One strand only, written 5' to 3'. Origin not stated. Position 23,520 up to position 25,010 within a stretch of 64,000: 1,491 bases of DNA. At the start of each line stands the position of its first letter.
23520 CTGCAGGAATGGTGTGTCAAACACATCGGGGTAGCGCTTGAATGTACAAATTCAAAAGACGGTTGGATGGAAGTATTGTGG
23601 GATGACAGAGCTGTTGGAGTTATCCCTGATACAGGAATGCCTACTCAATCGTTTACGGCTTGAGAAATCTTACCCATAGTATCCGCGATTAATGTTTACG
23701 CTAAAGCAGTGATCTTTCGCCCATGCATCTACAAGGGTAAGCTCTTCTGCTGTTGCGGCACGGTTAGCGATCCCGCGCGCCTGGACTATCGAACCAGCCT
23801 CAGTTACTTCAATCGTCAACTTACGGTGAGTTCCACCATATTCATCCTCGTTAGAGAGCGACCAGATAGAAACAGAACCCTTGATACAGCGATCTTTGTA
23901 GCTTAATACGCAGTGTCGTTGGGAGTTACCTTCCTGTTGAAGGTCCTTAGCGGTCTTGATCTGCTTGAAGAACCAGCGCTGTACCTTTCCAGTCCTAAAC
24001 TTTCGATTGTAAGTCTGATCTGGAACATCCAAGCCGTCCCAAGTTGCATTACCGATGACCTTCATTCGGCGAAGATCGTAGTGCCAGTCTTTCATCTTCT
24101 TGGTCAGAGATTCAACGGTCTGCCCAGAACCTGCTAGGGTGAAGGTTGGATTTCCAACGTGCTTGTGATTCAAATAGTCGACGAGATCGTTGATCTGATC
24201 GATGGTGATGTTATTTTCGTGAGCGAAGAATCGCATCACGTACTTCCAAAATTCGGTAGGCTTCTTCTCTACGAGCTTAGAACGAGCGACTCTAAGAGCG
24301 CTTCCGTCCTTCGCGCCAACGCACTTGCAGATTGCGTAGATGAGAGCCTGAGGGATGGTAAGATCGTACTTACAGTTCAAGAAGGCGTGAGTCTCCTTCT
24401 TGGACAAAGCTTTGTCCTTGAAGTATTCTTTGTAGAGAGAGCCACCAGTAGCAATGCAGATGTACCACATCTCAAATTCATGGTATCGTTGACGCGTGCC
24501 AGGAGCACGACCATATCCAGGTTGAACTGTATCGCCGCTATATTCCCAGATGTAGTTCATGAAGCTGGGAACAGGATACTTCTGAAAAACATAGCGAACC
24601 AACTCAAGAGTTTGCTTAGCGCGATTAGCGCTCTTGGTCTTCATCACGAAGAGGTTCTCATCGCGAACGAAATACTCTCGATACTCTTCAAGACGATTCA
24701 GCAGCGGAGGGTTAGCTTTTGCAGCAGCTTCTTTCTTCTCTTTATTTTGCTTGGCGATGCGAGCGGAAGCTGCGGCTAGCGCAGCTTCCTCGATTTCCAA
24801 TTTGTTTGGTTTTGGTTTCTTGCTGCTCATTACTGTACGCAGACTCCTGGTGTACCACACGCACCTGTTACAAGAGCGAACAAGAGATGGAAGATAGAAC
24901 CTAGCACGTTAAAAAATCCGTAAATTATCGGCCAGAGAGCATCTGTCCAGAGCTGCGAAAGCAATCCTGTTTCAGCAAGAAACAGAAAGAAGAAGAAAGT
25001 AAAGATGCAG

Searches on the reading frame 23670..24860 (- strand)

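Call 15: search_protein_families(library=phrogs, proteins=[window:23670-24860:-], max_evalue=0.001)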
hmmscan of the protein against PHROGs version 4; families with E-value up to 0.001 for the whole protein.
window:23670-24860:- (396 aa): 6 families
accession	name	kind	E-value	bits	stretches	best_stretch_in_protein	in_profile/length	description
phrog_3169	-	unknown function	2.8e-16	60.7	1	286-388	371-470/474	-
phrog_8470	-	unknown function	3.8e-08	33.6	1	302-382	470-549/567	-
phrog_7484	-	unknown function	7.4e-07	29.3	1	293-382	353-441/450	-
phrog_9253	-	unknown function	2e-05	23.9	1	284-352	691-756/819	-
phrog_9653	-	unknown function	6.3e-05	23.3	1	294-380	279-362/373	-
phrog_16315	-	unknown function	0.00067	19.4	0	302-368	435-500/532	-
